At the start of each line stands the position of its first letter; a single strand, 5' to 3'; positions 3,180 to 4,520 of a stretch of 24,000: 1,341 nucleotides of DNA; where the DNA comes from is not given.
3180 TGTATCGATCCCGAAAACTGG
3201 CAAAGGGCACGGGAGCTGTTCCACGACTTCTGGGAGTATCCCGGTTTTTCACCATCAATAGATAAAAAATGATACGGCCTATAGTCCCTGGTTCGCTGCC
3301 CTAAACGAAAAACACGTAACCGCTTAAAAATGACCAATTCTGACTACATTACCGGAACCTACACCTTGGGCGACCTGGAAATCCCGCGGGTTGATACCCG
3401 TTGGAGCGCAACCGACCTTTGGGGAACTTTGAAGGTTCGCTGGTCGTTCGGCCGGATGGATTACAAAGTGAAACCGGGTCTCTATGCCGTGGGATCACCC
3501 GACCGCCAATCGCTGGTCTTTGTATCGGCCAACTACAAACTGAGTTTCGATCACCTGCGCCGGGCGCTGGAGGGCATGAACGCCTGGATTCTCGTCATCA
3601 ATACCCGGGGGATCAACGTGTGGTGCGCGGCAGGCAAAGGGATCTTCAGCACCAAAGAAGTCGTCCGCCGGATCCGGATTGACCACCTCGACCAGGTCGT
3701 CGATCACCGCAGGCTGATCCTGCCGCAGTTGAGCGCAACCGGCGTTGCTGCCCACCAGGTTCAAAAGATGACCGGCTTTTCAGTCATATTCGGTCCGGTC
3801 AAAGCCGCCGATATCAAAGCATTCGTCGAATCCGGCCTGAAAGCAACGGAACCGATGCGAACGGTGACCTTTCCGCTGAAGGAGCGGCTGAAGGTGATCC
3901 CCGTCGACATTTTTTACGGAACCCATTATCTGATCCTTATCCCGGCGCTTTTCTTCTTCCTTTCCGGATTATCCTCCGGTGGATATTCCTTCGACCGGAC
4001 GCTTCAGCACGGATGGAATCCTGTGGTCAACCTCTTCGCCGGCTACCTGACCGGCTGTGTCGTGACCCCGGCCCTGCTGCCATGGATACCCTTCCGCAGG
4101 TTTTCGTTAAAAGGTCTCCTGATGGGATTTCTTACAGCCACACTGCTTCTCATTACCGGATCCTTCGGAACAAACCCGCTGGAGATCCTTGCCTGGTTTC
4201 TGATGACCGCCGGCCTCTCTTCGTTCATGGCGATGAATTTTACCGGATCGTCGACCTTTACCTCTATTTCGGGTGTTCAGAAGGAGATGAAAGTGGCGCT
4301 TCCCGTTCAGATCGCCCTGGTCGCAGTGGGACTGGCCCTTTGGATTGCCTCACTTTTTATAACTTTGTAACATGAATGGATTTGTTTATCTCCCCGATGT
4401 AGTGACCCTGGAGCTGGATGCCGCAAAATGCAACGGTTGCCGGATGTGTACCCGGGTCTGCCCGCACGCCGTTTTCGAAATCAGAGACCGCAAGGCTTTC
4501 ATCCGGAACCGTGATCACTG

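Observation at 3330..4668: Complete hgcA-hgcB mercury-methylation gene pair in a T9SS-bearing (Bacteroidota-like) genome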

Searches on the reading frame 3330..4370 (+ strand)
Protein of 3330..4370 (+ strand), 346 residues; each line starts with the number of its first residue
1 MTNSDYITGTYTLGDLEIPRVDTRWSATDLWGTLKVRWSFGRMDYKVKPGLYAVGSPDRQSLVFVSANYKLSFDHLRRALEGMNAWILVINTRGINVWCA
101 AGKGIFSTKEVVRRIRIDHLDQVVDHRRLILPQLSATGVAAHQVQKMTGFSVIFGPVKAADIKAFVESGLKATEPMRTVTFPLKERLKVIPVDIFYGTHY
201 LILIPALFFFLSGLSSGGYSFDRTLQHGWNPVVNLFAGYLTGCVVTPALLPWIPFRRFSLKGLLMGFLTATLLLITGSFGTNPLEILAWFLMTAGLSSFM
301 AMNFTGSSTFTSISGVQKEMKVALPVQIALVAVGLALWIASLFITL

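Call 4: search_protein_families(library=pfam, proteins=[window:3330-4367:+], max_evalue=0.01)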
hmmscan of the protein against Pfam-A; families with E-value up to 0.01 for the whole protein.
window:3330-4367:+ (346 aa): 1 family
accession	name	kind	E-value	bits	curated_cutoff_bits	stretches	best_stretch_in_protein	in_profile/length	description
PF03599.22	CdhD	-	9.2e-12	44.8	24.8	1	45-165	266-386/387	CO dehydrogenase/acetyl-CoA synthase delta subunit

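Call 5: search_protein_families(library=ncbifam, proteins=[window:3330-4367:+], max_evalue=0.01)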
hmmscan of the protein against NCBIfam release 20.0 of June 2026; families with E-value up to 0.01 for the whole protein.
window:3330-4367:+ (346 aa): 3 families
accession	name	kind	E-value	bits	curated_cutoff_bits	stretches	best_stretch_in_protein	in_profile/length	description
NF040863.1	HgcA_corrinoid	equivalog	1.3e-130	435.3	275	1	18-343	1-324/325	mercury methylation corrinoid protein HgcA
NF043039.1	HgcAB_like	equivalog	2.5e-62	211.5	285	1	43-314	12-282/350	HgcAB-like fusion protein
NF003195.0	PRK04165.1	equivalog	6.8e-18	64.8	306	1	45-168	322-445/450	acetyl-CoA decarbonylase/synthase complex subunit gamma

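Call 10: search_solved_structures(query=window:3330-4367:+, max_evalue=0.01, show_alignments=2)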
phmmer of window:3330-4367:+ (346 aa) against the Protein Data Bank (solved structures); distinct sequences matched with E-value up to 0.01: 3.
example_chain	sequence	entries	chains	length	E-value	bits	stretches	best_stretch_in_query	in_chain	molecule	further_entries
2h9a_A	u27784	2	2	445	4.3e-10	42.5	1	45-167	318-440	Carbon monoxide dehydrogenase corrinoid/iron-sulfur protein, gamma subunit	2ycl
4c1n_A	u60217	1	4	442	4.8e-10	42.4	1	45-167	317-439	CARBON MONOXIDE DEHYDROGENASE CORRINOID/IRON-SULFUR PROTEIN, GAMMA SUBUNIT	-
4djd_C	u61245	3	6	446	1.4e-09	40.8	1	38-170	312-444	Corrinoid/iron-sulfur protein large subunit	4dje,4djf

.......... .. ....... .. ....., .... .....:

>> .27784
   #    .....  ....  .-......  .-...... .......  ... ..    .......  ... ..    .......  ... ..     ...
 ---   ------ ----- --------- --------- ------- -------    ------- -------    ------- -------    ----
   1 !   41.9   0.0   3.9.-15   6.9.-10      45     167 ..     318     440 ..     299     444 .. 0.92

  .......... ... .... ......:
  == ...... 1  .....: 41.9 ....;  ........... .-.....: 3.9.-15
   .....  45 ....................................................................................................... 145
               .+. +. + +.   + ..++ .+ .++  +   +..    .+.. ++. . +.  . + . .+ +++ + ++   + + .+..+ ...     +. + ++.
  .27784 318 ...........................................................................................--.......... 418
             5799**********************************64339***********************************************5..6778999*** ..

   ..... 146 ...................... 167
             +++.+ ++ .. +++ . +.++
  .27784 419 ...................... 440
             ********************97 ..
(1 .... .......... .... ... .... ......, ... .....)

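Call 12: find_homologous_proteins(query=window:3330-4367:+, max_evalue=1e-10)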
Query window:3330-4367:+ (346 aa): 7528 proteins with E <= 1e-10 among 8000 candidates; the best 120 are listed.
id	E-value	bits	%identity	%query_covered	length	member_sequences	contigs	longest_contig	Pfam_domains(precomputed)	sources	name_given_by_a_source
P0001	2.3e-225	765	99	100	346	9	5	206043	PF03599.23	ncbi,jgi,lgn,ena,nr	ncbi:MAG: mercury methylation corrinoid protein HgcA [Bacteroidales bacterium]|nr:mercury methylatio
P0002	2.1e-215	733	95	100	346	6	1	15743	PF03599.23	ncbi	-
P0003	2.6e-160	551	71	99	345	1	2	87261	PF03599.23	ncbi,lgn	-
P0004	2.9e-157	541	69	99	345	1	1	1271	PF03599.23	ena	-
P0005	7.3e-157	540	70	100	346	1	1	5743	PF03599.23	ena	-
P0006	1.1e-156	539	69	99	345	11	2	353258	PF03599.23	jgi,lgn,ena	-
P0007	1.4e-156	539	68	100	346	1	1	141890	PF03599.23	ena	-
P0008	2.6e-156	538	70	99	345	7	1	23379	PF03599.23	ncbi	-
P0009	4.8e-156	537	68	99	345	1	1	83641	PF03599.23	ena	-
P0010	1.0e-155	536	68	99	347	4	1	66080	PF03599.23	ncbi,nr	ncbi:MAG: mercury methylation corrinoid protein HgcA [Bacteroidales bacterium]|nr:mercury methylatio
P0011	1.3e-155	536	67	99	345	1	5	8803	PF03599.23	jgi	jgi:hypothetical protein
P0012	1.4e-155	536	66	99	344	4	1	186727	PF03599.23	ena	-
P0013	1.9e-155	535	69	99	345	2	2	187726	PF03599.23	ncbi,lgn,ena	-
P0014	2.0e-155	535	69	99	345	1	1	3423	PF03599.23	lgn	-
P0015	2.2e-155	535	69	99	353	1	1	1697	PF03599.23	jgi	jgi:hypothetical protein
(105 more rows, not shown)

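Call 13: find_related_loci(query=window:3330-4367:+, collection=genome_contigs, flank=6000)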
Query window:3330-4367:+ (346 aa) in genome_contigs; peptide patterns used: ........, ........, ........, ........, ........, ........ (x = any residue, [..] = any of these).
137 stretches matched a pattern; 106 encode a relative of the query (tblastn E <= 1e-3); the best 80 are kept; 80 distinct loci.
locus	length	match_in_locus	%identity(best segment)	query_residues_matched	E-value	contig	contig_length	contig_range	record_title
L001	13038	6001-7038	99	1-346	0e+0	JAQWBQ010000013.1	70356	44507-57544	MAG: Bacteroidales bacterium isolate STF2_223 NODE_668_length_70356_cov_7.807686_Sandtown_F2, whole genome shotgun seque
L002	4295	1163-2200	98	1-346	0e+0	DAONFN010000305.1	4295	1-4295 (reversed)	MAG TPA_asm: Bacteroidales bacterium isolate AMR_MDS_3842 NODE_24564_length_4295_cov_6.330896, whole genome shotgun sequ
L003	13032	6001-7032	72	3-346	8e-167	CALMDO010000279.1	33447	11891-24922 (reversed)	MAG TPA_asm: uncultured Bacteroidetes bacterium isolate SRR8868559_bin.49_CONCOCT_v1.1_MAG genome assembly, contig: ERZ1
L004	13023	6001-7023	71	6-346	5e-166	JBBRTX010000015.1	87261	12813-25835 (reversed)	MAG: Bacteroidales bacterium isolate La2_metabat2.315 La2_metabat2.315_K_3098906L87261_cov_21.2420, whole genome shotgun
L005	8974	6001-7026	70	5-346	2e-162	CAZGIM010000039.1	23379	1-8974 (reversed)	MAG TPA_asm: uncultured Prolixibacteraceae bacterium isolate SRP263991_co1_301 genome assembly, contig: NODE_2965_length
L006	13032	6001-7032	69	3-346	6e-160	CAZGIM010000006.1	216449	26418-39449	MAG TPA_asm: uncultured Prolixibacteraceae bacterium isolate SRP263991_co1_301 genome assembly, contig: NODE_19_length_2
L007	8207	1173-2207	68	2-346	8e-158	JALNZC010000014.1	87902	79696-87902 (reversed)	MAG: Bacteroidales bacterium isolate SO_2017_GW1 bin 88 NODE_1650_length_87902_cov_1.286631_OW334_2017, whole genome sho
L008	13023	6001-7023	67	6-346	5e-157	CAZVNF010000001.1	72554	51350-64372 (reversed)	MAG TPA_asm: uncultured Draconibacterium sp. isolate SRP272421_co4_125 genome assembly, contig: NODE_488_length_72554_co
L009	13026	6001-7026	68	5-346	8e-157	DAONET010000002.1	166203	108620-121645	MAG TPA_asm: Bacteroidales bacterium isolate AMR_MDS_3862 NODE_33_length_166203_cov_17.739257, whole genome shotgun sequ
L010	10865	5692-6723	67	3-346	2e-156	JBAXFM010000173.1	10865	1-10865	MAG: Bacteroidota bacterium isolate ELA271 MAG271_173, whole genome shotgun sequence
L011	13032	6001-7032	67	3-346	6e-155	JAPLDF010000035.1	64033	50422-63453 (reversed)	MAG: Bacteroidetes bacterium isolate LacPavin_0419_WC70L_MAG_48_58 LacPavin_0419_WC70L_scaffold_145594, whole genome sho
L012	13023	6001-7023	65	3-343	3e-153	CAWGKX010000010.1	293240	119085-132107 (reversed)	MAG: uncultured Bacteroidales bacterium isolate MFD01872.bin.2.78 genome assembly, contig: contig_165039, whole genome s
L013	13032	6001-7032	64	1-344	9e-153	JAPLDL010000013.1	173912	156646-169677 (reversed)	MAG: Bacteroidetes bacterium isolate LacPavin_0419_WC90_MAG_45_16 LacPavin_0419_WC90_scaffold_158529, whole genome shotg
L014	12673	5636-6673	64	1-346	1e-152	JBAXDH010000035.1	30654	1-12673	MAG: bacterium isolate ELA214 MAG214_35, whole genome shotgun sequence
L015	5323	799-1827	64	4-346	4e-154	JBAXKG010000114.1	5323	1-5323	MAG: Bacteroidota bacterium isolate ELA395 MAG395_114, whole genome shotgun sequence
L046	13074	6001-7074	48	14-339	6e-115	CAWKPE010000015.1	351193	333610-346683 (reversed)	MAG: uncultured Bacteroidetes bacterium isolate MFD03726.bin.1.151 genome assembly, contig: contig_41558, whole genome s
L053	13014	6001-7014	51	7-341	2e-110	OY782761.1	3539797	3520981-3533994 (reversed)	MAG: uncultured Microbacter sp. isolate 18e5b0ea-38ec-4f9a-a4be-e39ef802a315 genome assembly, chromosome: 1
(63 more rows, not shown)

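Call 33: search_protein_families(library=pfam, proteins=[L006:3410-4144:+, L006:4154-4852:+, L006:4889-5926:+, L053:2104-2349:+, L053:2785-3498:+, L053:3746-4762:+, L053:4778-5560:+, L053:5576-5995:+, L046:1503-2690:+, L011:4992-5282:+], max_evalue=0.0001)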
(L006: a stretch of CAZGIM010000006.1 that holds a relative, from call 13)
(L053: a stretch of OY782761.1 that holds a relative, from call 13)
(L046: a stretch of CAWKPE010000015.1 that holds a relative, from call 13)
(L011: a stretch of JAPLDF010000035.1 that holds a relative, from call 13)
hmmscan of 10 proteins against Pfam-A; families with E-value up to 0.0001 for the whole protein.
L006:3410-4144:+ (245 aa): 1 family
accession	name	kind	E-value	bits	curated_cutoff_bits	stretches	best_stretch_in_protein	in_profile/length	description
PF01451.26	LMWPc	-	4.1e-22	79.4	23.2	1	3-125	1-140/144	Low molecular weight phosphotyrosine protein phosphatase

L006:4154-4852:+ (233 aa): 2 families
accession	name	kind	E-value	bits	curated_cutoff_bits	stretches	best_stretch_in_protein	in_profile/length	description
PF02683.22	DsbD_TM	-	2.8e-09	37.1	27.1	1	17-225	3-210/219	Cytochrome C biogenesis protein transmembrane domain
PF13386.12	DsbD_2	-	4.1e-07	30.5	24.9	1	23-228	3-199/199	Cytochrome C biogenesis protein transmembrane region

L006:4889-5926:+ (346 aa): 1 family
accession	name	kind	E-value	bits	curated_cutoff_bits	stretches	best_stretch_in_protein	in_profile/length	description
PF01758.21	SBF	-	6.8e-58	195.9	24.3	1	50-248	1-190/191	Sodium Bile acid symporter family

L053:2104-2349:+ (82 aa): 1 family
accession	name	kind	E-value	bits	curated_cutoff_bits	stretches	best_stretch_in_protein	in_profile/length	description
PF13192.12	Thioredoxin_3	-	1.3e-30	105.7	24.8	1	1-75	1-75/76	Thioredoxin domain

L053:2785-3498:+ (238 aa): 1 family
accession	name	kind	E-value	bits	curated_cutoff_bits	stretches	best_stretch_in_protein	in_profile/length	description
PF13386.12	DsbD_2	-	9.3e-21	75.1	24.9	1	17-225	1-199/199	Cytochrome C biogenesis protein transmembrane region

L053:3746-4762:+ (339 aa): 1 family
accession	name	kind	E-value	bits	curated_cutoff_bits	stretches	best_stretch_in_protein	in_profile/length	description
PF03773.19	ArsP_1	-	4e-72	243.3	32.3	1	45-336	3-293/294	Predicted permease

L053:4778-5560:+ (261 aa): 2 families
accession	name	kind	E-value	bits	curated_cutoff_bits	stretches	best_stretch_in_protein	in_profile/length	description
PF03807.23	F420_oxidored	-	3.8e-10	40.7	21.6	1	6-99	1-92/94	NADP oxidoreductase coenzyme F420-dependent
PF14748.11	P5CR_dimer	-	1.3e-05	25.8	25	1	164-231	1-68/105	Pyrroline-5-carboxylate reductase dimerisation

L053:5576-5995:+ (140 aa): 1 family
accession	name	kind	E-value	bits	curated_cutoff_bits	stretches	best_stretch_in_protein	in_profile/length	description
PF01451.26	LMWPc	-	2.7e-19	70.2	23.2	1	3-132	1-143/144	Low molecular weight phosphotyrosine protein phosphatase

L046:1503-2690:+ (396 aa): 16 families
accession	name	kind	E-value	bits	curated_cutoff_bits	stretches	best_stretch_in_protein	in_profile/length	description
PF08859.16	DGC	-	7.8e-25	87.4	27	1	20-123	1-106/106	DGC domain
PF13847.12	Methyltransf_31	-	1.2e-24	87.1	27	1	181-282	2-106/145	Methyltransferase domain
PF13649.12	Methyltransf_25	-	1.5e-23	83.7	27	1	186-281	1-97/97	Methyltransferase domain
PF08241.18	Methyltransf_11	-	9.5e-23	81.1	21.2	1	187-282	1-92/95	Methyltransferase domain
PF01209.24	Ubie_methyltran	-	1.9e-15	57.3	20.1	1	177-289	42-155/233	ubiE/COQ5 methyltransferase family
PF08242.18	Methyltransf_12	-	4.6e-14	53.4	30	1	187-282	1-97/98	Methyltransferase domain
PF13489.12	Methyltransf_23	-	4.2e-10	40.1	27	1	173-282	12-113/164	Methyltransferase domain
PF05175.20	MTS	-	3e-09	37.2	23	1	170-282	19-135/170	Methyltransferase small domain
PF02353.26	CMAS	-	6.4e-09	36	27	1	169-281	49-160/273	Mycolic acid cyclopropane synthetase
PF01135.25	PCMT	-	5.3e-07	30.1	20.3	1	173-259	64-151/210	Protein-L-isoaspartate(D-aspartate) O-methyltransferase (PCMT)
PF01170.24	UPF0020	-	4.3e-06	27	22.3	1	206-256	77-127/197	RMKL-like, methyltransferase domain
PF13679.12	Methyltransf_32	-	1e-05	26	27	0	179-238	22-86/143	Methyltransferase domain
PF12847.13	Methyltransf_18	-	2e-05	25.1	27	1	172-256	3-88/151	Methyltransferase domain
PF03848.20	TehB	-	3.1e-05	23.9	20.4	1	181-283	29-126/193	Tellurite resistance protein TehB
PF01728.25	FtsJ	-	4.9e-05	23.8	24.1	0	175-222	13-59/181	FtsJ-like methyltransferase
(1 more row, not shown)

L011:4992-5282:+ (97 aa): 0 families

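Call 47: predict_structure(alignment_id=A1)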
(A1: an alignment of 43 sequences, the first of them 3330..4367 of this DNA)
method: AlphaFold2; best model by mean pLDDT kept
length: 346 residues; sequences in the alignment: 43
mean_pLDDT: 84.1   pTM: 0.72
mean pLDDT of the five models: 84.1, 83.4, 83.3, 80.2, 80.2
residues with pLDDT >= 90: 162; 70-90: 138; 50-70: 30; < 50: 16
segments of 3 or more residues with pLDDT < 50: 96-104, 309-313
pLDDT, mean of each block of 10 residues (from residue 1): 75 87 90 76 83 94 91 89 95 56 65 93 94 78 95 88 93 80 74 69 90 93 92 92 85 77 94 90 92 92 60 57 89 95 82
secondary structure, 60 per line:
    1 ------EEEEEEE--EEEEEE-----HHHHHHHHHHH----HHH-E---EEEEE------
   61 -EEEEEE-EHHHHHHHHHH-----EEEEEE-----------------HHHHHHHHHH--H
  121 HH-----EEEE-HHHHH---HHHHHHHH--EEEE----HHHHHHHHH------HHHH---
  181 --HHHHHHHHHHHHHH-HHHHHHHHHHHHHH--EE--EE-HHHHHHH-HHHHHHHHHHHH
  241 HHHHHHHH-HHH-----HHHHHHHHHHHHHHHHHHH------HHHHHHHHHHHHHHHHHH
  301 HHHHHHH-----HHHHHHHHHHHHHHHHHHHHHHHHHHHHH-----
elements in order: E7-13 E16-21 H27-37 E50-54 E62-67 H70-79 E85-90 H108-117 E128-131 H133-137 H141-148 E151-154 H159-167 H174-177 H183-196 H198-211 H221-227 H229-248 H258-276 H283-307 H313-341

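Call 50: fold_search(model_id=the predicted structure, library=pdb)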
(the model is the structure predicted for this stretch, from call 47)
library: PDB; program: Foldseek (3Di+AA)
matches with E <= 10: 360; with E <= 0.001: 6
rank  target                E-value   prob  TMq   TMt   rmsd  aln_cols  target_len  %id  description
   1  9a0b_A                3.0e-21  1.00  0.56  0.58   7.1       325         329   45  Structure determination of the HgcAB complex using metagenome sequence data, coevolution analysis, and ab initio struc (released 2020-06-12)
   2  4c1n_G                1.3e-07  1.00  0.34  0.27   8.0       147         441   23  Corrinoid protein reactivation complex with activator (released 2014-08-13)
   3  2ycl_A                7.3e-07  1.00  0.34  0.26   1.8       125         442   26  complete structure of the corrinoid,iron-sulfur protein including the N-terminal domain with a 4Fe-4S cluster (released 2011-06-08)
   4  4djd_C                8.6e-07  1.00  0.33  0.26   1.9       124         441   27  Crystal structure of folate-free corrinoid iron-sulfur protein (CFeSP) in complex with its methyltransferase (MeTr) (released 2012-03-14)
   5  2h9a_A                1.9e-06  1.00  0.33  0.30   1.9       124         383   26  Corrinoid Iron-Sulfur Protein (released 2006-09-26)
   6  9fzy_F                9.9e-05  1.00  0.33  0.26   2.0       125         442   16  Structure of carbon monoxide dehydrogenase/acetyl-CoA synthase (CODH/ACS) in complex with corrinoid iron-sulfur protei (released 2025-02-05)
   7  6vxf_A                2.5e-01  0.15  0.17  0.11  16.6       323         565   12  Structure of apo-closed ABCG2 (released 2020-05-13)
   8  2fsf_A                3.3e-01  0.04  0.13  0.08  25.8       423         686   11  Escherichia coli SecA, the preprotein translocase dimeric ATPase (released 2007-01-16)
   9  6rku_B                4.1e-01  0.09  0.15  0.14  16.0       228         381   14  E. coli DNA Gyrase - DNA binding and cleavage domain in State 1 (released 2019-11-06)
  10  2oer_B                4.3e-01  0.18  0.17  0.27  11.7       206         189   13  Probable Transcriptional Regulator from Pseudomonas aeruginosa (released 2007-01-30)
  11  8j2y_B                4.3e-01  0.14  0.21  0.22  14.3       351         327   10  Acidimicrobiaceae bacterium photocobilins protein, dark state (released 2024-04-10)
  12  4yjj_B                4.8e-01  0.25  0.21  0.34  11.1       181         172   12  Crystal structure of Phycocyanin from marine cyanobacterium Phormidium rubidum sp. A09DM (released 2016-03-09)
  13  6gox                  5.0e-01  0.04  0.13  0.07  25.0       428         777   11  SecA (released 2019-06-19)
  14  8bm3_A                6.9e-01  0.11  0.16  0.21  15.2       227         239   11  H207A mutant of E. coli PgpB, a PAP2 type phosphatidyl glycerol phosphate and C55-PP phosphatase, in complex with farn (released 2023-11-22)
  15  8s7k_B                7.7e-01  0.35  0.22  0.36   7.6       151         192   15  M. tuberculosis gyrase holocomplex with 150 bp DNA and gepotidacin (released 2025-10-08)
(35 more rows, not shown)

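Call 52: find_encoding_contigs(protein=window:3330-4370:+, flank=3000, max_places=5)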
Protein window:3330-4370:+ (346 aa): 1 contig read that carries it; 1 place shown.
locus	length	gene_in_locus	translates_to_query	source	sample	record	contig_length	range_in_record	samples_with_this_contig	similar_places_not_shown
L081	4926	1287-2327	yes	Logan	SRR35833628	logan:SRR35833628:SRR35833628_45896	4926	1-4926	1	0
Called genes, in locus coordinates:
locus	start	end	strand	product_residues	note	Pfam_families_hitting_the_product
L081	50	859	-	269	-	PF01545:Cation_efflux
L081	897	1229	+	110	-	PF01022:HTH_5, PF12840:HTH_20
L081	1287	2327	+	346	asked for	PF03599:CdhD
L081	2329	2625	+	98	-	PF14697:Fer4_21 (faint), PF00037:Fer4 (faint), PF12797:Fer4_2 (faint), PF12837:Fer4_6 (weak), PF13237:Fer4_10, PF13484:Fer4_16 (faint), PF12838:Fer4_7, PF13187:Fer4_9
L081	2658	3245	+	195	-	PF01613:Flavin_Reduct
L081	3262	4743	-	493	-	PF00890:FAD_binding_2 (faint), PF01134:GIDA (faint), PF01266:DAO (weak), PF01593:Amino_oxidase, PF03486:HI0933_like (faint), PF07992:Pyr_redox_2 (faint), PF12831:FAD_oxidored (weak), PF13450:NAD_binding_8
